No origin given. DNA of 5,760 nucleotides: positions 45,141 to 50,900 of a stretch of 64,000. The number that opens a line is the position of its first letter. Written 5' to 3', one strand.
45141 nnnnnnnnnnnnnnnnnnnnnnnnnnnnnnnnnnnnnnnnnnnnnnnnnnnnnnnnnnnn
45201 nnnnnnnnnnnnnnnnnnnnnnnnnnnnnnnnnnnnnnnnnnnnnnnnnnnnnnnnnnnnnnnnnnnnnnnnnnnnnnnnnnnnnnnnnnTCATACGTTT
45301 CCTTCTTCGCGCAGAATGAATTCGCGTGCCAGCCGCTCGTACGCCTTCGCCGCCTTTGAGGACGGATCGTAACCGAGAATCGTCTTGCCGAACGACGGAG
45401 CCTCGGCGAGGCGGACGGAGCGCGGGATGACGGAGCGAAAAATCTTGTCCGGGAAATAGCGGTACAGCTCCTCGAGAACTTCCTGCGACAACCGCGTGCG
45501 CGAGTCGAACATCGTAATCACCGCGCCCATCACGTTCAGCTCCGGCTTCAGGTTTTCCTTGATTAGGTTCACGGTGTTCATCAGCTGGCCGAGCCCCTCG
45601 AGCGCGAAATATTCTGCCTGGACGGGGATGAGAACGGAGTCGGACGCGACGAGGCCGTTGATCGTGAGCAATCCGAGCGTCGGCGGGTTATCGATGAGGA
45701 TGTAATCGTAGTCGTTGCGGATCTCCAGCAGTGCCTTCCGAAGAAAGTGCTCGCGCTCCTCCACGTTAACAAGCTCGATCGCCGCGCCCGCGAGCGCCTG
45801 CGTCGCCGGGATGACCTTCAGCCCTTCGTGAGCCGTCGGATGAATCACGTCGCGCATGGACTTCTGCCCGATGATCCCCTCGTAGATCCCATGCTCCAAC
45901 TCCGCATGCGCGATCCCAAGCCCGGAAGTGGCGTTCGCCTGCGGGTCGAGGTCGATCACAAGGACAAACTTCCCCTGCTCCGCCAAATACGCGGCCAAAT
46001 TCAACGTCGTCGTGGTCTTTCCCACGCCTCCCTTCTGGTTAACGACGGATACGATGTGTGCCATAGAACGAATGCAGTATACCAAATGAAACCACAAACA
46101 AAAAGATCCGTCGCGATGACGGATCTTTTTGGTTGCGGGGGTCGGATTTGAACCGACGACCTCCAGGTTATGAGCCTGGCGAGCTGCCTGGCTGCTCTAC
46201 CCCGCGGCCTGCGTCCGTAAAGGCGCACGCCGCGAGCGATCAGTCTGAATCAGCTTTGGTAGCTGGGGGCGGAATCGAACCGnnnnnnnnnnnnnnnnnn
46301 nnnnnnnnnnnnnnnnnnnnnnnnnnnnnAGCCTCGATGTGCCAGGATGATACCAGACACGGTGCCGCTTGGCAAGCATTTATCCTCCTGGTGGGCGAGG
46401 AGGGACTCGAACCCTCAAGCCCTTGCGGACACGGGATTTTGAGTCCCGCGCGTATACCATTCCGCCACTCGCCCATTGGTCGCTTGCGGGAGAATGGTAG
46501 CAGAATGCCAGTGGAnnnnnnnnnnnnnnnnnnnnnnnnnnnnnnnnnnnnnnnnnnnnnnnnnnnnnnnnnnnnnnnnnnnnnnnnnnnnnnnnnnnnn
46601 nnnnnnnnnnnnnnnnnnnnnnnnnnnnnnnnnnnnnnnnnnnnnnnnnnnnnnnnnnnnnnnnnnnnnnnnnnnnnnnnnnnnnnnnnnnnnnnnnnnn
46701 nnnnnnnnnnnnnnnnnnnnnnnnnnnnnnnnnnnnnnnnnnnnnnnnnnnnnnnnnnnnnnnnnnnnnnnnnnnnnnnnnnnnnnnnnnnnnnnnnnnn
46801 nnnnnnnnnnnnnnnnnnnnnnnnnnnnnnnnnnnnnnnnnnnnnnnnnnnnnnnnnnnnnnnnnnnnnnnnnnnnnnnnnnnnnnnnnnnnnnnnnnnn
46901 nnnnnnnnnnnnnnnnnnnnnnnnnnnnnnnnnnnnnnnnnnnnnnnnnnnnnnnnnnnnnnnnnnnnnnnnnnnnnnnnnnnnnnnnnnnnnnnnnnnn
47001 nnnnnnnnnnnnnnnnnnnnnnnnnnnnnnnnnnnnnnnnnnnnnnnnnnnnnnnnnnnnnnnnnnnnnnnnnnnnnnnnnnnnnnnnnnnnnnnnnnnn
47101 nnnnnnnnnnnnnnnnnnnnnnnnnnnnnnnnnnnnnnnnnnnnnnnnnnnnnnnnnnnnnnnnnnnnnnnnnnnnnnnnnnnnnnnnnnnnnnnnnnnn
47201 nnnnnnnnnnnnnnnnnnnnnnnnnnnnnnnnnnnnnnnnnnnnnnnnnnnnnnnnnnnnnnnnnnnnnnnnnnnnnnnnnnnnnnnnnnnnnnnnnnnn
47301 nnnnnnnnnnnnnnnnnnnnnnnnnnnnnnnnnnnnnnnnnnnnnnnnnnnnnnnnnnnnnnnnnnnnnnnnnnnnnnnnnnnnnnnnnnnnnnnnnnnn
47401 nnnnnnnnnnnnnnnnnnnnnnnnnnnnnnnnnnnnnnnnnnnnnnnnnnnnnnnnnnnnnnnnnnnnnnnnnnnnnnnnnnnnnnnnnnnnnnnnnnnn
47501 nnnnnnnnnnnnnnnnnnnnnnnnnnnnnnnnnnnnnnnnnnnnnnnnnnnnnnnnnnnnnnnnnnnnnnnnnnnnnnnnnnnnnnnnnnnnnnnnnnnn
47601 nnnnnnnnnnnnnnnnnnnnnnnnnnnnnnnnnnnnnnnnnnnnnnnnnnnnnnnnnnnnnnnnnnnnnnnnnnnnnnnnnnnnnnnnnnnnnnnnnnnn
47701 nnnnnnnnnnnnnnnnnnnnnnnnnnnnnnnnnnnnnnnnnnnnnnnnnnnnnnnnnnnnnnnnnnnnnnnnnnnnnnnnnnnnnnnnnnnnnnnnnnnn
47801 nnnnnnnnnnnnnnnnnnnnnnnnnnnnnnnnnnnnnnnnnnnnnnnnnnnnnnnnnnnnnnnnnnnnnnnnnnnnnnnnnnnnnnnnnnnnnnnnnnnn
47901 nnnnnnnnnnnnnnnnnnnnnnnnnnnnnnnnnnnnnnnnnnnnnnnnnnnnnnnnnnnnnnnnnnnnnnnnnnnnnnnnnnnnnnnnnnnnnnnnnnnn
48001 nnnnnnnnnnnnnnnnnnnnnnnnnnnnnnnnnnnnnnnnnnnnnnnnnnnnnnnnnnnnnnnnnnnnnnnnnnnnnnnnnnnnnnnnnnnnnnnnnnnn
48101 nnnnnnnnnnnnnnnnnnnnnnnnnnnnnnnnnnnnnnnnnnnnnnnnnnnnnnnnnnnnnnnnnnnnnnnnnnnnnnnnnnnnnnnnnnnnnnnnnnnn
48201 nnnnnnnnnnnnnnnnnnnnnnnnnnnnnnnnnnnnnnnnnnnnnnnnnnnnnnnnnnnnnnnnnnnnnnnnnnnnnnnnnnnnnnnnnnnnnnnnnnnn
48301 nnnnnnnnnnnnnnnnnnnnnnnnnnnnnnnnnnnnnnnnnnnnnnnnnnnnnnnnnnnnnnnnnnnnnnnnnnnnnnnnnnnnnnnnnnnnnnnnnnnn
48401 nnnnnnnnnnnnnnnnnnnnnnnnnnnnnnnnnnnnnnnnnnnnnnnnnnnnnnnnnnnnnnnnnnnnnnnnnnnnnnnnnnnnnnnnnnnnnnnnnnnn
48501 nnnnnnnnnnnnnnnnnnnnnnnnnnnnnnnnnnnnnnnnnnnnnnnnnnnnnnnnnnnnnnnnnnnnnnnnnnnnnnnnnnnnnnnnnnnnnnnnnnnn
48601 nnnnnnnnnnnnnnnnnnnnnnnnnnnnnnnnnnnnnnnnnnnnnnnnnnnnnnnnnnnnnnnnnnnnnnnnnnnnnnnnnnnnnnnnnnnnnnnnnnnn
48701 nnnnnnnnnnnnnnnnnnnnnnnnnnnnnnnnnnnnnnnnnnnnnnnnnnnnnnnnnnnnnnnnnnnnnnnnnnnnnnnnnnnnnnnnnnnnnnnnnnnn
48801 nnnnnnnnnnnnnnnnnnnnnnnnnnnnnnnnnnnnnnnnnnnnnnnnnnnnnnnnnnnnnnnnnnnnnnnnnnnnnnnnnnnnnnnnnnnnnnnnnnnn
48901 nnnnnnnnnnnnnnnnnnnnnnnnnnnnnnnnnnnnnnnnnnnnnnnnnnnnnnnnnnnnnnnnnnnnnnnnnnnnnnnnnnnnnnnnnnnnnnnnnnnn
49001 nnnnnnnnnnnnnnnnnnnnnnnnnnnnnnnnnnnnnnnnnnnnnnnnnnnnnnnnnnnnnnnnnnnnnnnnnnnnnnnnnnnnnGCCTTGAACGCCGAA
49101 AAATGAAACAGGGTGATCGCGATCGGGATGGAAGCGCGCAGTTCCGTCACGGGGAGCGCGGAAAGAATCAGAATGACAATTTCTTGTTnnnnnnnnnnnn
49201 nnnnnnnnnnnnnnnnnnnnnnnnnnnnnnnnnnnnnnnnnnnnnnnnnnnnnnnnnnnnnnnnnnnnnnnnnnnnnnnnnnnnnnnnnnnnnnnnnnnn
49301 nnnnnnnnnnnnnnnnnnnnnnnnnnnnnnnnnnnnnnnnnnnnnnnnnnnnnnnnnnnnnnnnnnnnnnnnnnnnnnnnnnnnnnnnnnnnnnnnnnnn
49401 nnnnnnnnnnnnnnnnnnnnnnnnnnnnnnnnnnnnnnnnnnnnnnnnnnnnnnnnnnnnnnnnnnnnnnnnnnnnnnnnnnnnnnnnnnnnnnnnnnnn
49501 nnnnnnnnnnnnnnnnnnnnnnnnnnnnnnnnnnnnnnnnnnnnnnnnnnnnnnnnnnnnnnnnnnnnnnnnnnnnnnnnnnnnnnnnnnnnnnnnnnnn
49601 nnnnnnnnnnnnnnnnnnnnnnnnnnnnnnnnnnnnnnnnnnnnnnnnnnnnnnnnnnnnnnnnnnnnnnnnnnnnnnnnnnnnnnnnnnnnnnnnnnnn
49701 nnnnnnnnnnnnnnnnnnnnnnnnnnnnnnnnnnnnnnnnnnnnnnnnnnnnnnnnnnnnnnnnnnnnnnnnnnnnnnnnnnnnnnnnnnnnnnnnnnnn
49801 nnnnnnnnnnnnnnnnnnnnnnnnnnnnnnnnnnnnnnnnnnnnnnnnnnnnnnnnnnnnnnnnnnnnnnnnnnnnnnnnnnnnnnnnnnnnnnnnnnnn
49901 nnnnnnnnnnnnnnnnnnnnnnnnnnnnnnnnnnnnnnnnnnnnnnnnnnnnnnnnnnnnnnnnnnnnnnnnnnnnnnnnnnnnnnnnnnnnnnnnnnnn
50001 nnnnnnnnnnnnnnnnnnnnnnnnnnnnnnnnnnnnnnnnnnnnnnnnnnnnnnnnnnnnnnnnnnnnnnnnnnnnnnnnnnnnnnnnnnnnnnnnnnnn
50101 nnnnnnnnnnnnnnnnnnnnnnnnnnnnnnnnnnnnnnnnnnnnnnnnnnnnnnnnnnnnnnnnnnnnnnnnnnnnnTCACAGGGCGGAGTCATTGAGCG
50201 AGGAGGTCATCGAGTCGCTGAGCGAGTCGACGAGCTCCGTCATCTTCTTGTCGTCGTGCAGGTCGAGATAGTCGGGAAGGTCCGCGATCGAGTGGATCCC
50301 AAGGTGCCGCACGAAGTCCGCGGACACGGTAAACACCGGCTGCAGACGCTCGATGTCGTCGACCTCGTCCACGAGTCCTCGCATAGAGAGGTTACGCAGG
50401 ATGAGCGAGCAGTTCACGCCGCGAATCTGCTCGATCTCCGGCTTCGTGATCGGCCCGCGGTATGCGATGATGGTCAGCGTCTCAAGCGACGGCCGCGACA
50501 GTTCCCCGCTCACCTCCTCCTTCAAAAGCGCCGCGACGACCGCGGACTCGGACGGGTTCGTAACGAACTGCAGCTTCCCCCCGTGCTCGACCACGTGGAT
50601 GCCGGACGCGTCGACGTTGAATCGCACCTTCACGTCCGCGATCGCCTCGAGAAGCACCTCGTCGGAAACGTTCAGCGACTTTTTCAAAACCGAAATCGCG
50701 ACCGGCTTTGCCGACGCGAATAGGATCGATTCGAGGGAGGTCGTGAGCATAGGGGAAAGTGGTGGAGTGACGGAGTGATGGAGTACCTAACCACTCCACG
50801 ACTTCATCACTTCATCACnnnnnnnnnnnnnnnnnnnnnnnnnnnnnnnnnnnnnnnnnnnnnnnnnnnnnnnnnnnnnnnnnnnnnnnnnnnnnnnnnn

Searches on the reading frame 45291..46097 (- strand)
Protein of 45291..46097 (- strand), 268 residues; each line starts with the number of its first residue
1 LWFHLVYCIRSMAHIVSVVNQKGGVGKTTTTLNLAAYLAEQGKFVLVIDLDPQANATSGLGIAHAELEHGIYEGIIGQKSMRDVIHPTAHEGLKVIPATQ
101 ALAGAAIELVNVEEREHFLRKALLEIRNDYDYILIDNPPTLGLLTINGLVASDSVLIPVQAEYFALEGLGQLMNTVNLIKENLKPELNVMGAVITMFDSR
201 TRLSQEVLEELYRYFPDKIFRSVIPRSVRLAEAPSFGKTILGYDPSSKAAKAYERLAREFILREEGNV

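Call 16: search_protein_families(library=pfam, proteins=[window:45291-46097:-], max_evalue=0.001)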
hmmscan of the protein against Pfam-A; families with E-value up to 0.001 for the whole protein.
window:45291-46097:- (268 aa): 8 families
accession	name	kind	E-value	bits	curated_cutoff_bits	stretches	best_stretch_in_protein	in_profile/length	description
PF13614.12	AAA_31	-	1e-64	218.2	27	1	14-189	2-177/177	AAA domain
PF01656.29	CbiA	-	3e-31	108.4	25.4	1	17-240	2-125/125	CobQ/CobB/MinD/ParA nucleotide binding domain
PF00142.24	Fer4_NifH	-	1.5e-12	48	25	1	20-261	6-245/271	4Fe-4S iron sulfur cluster binding proteins, NifH/frxC family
PF10609.15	ParA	-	4.8e-12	46.3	27.1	1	12-258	2-243/246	NUBPL iron-transfer P-loop NTPase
PF06564.18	CBP_BcsQ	-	5.7e-12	46.1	21.3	1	16-258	4-231/234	Cellulose biosynthesis protein BcsQ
PF09140.17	MipZ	-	2.4e-10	40.6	20.7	1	14-53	1-40/262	ATPase MipZ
PF02374.21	ArsA_ATPase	-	2.7e-09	37.1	24.3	1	19-141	6-139/305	Anion-transporting ATPase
PF00448.28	SRP54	-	0.00053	20.1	22.7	0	24-52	11-39/196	SRP54-type protein, GTPase domain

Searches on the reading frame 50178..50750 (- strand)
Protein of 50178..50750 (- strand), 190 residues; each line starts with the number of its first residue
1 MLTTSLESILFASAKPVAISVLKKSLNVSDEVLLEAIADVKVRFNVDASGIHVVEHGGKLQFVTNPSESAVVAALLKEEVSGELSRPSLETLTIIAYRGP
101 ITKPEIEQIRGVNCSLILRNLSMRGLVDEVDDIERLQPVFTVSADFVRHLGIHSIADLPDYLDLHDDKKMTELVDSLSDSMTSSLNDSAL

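Call 20: search_protein_families(library=pfam, proteins=[window:50178-50750:-], max_evalue=0.001)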
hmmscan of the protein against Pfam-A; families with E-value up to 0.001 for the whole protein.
window:50178-50750:- (190 aa): 1 family
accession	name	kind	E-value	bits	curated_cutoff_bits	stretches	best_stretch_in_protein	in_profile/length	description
PF04079.22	SMC_ScpB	-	4e-37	127.7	27.4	1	6-160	3-159/160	Segregation and condensation complex subunit ScpB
